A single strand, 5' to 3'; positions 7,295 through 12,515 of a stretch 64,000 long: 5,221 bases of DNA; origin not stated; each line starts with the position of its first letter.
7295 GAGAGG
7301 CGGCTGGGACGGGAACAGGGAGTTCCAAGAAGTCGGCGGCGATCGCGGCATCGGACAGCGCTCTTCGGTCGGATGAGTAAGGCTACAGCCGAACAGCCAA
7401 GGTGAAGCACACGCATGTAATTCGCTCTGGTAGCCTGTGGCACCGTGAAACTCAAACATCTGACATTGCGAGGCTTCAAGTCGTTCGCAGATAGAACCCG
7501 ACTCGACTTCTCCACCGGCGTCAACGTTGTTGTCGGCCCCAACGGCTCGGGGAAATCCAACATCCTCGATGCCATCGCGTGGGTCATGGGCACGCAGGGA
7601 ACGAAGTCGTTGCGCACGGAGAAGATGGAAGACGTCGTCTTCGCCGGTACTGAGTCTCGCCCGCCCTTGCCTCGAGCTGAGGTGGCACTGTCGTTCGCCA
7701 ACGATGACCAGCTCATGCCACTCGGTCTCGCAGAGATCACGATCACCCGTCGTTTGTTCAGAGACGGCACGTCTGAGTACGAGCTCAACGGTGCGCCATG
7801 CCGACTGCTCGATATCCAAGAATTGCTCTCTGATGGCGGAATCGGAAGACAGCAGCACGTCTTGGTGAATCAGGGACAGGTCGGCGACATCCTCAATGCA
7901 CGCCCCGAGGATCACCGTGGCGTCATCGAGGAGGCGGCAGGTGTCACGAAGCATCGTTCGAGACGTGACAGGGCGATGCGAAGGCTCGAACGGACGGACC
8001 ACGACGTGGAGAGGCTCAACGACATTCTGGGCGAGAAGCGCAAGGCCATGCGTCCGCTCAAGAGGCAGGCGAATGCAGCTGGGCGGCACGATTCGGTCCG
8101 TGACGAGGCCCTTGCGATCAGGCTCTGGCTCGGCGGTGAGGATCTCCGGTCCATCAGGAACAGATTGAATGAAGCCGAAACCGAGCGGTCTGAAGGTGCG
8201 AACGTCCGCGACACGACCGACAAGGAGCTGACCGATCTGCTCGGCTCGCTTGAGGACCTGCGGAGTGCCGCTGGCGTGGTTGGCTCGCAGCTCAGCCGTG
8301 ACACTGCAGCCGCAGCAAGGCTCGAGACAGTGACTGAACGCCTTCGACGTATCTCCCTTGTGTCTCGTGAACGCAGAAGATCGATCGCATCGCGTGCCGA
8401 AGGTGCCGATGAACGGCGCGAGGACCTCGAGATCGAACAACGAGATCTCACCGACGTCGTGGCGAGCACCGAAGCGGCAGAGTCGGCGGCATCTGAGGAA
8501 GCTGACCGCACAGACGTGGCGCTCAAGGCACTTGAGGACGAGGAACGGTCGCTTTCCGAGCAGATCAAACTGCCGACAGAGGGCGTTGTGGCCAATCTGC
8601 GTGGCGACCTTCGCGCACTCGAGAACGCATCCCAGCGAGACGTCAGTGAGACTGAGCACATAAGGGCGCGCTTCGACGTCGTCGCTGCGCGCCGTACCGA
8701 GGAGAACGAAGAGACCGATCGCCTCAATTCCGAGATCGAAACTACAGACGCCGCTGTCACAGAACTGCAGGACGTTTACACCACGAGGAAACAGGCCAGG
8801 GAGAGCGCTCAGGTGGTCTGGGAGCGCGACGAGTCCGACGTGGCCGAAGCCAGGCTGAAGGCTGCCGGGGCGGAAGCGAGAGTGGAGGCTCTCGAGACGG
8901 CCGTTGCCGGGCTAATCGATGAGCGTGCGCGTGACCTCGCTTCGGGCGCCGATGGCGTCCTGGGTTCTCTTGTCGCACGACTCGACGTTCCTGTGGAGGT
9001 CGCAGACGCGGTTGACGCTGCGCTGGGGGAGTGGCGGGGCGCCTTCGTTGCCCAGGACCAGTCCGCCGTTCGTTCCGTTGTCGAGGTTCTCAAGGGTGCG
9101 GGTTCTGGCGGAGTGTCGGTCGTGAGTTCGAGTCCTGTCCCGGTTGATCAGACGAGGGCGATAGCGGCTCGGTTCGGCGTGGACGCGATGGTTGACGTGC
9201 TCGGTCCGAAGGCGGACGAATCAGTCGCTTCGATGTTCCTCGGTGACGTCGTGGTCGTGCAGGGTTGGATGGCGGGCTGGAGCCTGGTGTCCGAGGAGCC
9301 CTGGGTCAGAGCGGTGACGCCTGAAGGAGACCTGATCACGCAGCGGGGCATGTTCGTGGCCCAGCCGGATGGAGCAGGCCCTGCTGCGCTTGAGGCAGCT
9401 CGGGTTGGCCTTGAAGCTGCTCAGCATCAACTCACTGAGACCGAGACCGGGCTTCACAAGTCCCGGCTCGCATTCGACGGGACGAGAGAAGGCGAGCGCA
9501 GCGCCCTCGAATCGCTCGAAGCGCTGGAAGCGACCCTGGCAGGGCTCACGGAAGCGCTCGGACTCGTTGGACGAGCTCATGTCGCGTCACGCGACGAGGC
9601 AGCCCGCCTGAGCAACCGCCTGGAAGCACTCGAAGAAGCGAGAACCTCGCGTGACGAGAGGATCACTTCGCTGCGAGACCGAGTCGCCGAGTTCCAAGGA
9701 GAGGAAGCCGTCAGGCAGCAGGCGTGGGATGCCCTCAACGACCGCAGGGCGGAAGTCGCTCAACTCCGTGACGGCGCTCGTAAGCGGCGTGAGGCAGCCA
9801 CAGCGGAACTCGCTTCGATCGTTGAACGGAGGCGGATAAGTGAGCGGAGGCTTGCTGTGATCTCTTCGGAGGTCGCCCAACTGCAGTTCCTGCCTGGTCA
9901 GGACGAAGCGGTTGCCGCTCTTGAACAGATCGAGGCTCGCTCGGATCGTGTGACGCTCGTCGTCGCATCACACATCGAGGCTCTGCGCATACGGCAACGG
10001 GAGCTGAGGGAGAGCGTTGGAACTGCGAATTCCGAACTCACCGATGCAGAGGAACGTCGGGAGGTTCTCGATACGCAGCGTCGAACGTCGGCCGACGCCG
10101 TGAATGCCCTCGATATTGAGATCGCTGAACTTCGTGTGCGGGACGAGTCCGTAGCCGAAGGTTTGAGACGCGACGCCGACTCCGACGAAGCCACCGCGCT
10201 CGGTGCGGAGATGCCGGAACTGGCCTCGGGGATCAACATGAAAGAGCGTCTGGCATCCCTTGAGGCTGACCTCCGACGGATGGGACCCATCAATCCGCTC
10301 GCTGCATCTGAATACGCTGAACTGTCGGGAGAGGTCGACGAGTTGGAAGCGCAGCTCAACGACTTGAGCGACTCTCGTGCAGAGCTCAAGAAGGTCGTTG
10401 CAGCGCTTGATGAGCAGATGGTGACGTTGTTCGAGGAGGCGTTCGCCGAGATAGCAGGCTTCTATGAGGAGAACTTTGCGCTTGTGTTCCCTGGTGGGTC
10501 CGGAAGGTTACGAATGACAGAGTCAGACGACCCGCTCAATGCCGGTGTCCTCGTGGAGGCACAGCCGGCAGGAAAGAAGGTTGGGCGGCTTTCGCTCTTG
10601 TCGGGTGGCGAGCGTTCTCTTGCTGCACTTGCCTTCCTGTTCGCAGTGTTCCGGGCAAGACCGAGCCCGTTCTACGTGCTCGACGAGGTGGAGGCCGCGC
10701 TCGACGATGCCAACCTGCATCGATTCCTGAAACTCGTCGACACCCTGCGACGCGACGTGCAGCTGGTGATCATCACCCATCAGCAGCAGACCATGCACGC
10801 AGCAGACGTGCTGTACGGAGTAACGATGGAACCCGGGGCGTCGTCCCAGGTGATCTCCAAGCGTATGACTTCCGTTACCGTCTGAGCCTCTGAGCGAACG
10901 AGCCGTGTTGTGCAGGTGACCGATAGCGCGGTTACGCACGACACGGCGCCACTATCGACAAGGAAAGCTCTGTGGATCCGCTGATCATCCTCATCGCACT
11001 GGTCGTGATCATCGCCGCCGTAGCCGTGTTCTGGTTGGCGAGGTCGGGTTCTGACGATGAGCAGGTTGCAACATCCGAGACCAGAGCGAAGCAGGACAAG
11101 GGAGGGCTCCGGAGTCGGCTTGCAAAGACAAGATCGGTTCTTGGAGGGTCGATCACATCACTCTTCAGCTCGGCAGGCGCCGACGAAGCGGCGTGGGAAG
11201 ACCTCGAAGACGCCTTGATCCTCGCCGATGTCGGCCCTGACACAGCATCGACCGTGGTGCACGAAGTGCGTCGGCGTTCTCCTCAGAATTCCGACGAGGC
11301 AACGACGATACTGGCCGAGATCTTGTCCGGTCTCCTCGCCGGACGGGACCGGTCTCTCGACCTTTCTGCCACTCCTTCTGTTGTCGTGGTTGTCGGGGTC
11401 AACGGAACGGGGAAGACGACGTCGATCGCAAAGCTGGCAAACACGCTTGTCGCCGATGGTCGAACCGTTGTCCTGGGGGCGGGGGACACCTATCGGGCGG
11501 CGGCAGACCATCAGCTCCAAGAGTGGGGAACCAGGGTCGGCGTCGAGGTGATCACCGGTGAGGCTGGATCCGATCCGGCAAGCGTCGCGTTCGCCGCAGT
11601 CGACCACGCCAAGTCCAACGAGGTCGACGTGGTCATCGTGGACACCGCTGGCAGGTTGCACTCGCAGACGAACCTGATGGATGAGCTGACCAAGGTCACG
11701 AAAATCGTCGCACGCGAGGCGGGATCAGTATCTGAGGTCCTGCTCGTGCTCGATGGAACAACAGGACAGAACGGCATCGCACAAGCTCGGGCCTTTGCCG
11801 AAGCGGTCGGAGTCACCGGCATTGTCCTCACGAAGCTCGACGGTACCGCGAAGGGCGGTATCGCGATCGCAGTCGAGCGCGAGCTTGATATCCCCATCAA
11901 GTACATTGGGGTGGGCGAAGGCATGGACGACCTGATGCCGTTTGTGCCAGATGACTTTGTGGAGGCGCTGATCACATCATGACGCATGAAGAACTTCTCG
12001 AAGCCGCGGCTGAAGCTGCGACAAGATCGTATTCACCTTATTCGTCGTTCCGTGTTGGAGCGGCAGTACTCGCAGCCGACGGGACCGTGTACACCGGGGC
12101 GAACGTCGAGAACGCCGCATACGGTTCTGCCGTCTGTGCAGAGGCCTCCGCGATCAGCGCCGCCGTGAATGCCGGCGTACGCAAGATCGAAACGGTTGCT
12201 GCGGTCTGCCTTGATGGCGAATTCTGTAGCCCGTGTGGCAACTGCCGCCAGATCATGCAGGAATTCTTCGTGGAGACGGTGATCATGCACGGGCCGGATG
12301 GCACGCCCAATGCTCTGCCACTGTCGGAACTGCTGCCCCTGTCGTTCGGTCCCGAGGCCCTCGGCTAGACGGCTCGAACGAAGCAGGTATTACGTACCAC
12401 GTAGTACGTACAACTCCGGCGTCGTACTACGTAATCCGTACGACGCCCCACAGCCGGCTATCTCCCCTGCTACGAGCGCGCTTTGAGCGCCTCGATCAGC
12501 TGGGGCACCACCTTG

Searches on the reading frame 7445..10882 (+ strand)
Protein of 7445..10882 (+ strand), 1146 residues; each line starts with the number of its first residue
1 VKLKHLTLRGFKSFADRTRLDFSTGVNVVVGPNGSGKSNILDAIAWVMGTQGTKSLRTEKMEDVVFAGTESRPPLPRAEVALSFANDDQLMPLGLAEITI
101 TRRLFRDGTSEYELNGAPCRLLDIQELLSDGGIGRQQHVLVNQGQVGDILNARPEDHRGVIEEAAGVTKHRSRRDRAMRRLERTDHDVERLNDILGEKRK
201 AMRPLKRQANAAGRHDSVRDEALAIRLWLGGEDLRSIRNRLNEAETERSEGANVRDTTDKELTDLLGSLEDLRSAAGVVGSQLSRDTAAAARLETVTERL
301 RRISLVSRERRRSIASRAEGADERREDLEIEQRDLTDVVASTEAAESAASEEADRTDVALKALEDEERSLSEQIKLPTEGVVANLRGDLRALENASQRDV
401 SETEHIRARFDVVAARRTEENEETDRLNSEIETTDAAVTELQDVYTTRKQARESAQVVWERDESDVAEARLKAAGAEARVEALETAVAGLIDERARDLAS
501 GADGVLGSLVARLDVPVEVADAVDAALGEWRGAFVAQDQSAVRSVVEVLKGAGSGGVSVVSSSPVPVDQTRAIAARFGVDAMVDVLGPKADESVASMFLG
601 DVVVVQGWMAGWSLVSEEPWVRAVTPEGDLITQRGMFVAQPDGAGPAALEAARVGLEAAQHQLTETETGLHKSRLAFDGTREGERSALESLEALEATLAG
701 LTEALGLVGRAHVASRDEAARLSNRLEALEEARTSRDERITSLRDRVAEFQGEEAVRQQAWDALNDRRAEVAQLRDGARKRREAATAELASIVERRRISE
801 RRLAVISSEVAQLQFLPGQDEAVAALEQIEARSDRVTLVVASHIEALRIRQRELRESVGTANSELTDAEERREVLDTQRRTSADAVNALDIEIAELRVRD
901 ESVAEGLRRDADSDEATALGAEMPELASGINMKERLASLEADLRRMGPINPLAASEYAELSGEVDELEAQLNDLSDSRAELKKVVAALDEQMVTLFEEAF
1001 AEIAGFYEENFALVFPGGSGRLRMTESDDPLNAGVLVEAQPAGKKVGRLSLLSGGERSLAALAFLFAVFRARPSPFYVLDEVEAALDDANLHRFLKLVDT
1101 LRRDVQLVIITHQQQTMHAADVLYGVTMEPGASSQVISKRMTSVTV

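Call 28: search_protein_families(library=ncbifam, proteins=[window:7445-10882:+], max_evalue=1e-12)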
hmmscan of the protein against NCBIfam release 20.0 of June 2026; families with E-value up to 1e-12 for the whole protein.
window:7445-10882:+ (1146 aa): 8 families
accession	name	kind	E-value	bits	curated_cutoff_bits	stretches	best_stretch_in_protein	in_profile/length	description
TIGR02168.1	SMC_prok_B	equivalog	7.9e-226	752.5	567.35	1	2-1138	1-1178/1181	chromosome segregation protein SMC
TIGR02169.1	SMC_prok_A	equivalog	1.1e-137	460.5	729.4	1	3-1139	2-1163/1165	chromosome segregation protein SMC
NF002572.0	PRK02224.1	equivalog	1.3e-21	76.7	1087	1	1-482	1-437/888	DNA double-strand break repair ATPase Rad50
NF045487.1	ASRP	equivalog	3.6e-21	75.4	300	0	820-1111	327-589/593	archaea-specific SMC-related protein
NF003034.1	PRK03918.1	equivalog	2.2e-20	72.3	700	0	1-452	1-435/878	DNA double-strand break repair ATPase Rad50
NF041035.1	Rad50_Halo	equivalog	1e-15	57.2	1000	0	1-456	1-446/883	DNA double-strand break repair ATPase Rad50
NF041034.1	Rad50_Sulf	equivalog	1.2e-15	56.5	1000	0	1-68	1-63/872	DNA double-strand break repair ATPase Rad50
TIGR00611.2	recf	equivalog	3.2e-14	52.9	172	0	3-69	1-63/339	DNA replication/repair protein RecF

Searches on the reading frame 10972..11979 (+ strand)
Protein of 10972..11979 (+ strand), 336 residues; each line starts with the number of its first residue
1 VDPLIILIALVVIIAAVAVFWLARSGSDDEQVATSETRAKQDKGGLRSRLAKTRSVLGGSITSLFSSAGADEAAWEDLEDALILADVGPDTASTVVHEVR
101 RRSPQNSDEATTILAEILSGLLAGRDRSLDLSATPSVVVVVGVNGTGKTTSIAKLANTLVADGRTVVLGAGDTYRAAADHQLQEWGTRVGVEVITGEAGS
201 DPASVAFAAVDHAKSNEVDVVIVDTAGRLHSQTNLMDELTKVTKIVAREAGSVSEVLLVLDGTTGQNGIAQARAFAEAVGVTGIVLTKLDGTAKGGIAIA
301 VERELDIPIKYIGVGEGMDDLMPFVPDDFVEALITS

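Call 28: search_protein_families(library=ncbifam, proteins=[window:10972-11979:+], max_evalue=1e-12)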
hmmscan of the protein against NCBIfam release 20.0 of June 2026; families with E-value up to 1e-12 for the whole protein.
window:10972-11979:+ (336 aa): 7 families
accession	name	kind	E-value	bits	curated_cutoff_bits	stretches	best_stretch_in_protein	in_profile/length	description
TIGR00064.1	ftsY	equivalog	1.8e-96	322.7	260.7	1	71-333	3-278/279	signal recognition particle-docking protein FtsY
TIGR00959.1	ffh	equivalog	5.1e-64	216.7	473.2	1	73-331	28-291/428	signal recognition particle protein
TIGR01425.1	SRP54_euk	equivalog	7.9e-42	143.6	576.25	1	134-334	99-294/428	signal recognition particle protein SRP54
TIGR03499.1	FlhF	equivalog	4.2e-22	79.5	174.15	1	34-227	101-286/286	flagellar biosynthesis GTPase FlhF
NF009368.0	PRK12726.1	equivalog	8.2e-18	64.7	832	1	108-317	181-380/407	flagellar biosynthesis regulator FlhF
NF009367.0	PRK12724.1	equivalog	6.5e-15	54.9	718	1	134-314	222-394/433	flagellar biosynthesis regulator FlhF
NF009366.0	PRK12723.1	equivalog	4.1e-13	49.2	585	1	134-316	173-349/388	flagellar biosynthesis regulator FlhF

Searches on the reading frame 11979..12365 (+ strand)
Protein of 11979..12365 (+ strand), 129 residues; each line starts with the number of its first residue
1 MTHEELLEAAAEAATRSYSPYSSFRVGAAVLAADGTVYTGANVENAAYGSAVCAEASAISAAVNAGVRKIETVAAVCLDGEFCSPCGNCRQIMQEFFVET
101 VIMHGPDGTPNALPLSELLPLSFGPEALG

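Call 28: search_protein_families(library=ncbifam, proteins=[window:11979-12365:+], max_evalue=1e-12)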
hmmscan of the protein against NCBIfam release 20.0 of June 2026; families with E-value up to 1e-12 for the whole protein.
window:11979-12365:+ (129 aa): 6 families
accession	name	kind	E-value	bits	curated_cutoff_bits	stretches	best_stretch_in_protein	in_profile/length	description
NF004064.0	PRK05578.1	equivalog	3e-40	137.3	74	1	2-128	5-128/130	cytidine deaminase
TIGR01354.1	cyt_deam_tetra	equivalog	7.4e-39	132.9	113.65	1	5-127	2-125/126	cytidine deaminase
NF009076.0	PRK12411.1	equivalog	7.7e-28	97.1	216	1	1-126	1-128/132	cytidine deaminase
NF006537.0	PRK09027.1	equivalog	3.4e-19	69.3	153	1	13-128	60-170/295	cytidine deaminase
NF005314.0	PRK06848.1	equivalog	6.3e-18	65.2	131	1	4-123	8-134/139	cytidine deaminase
TIGR01355.1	cyt_deam_dimer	equivalog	7.5e-17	61.5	275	1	3-128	22-145/283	cytidine deaminase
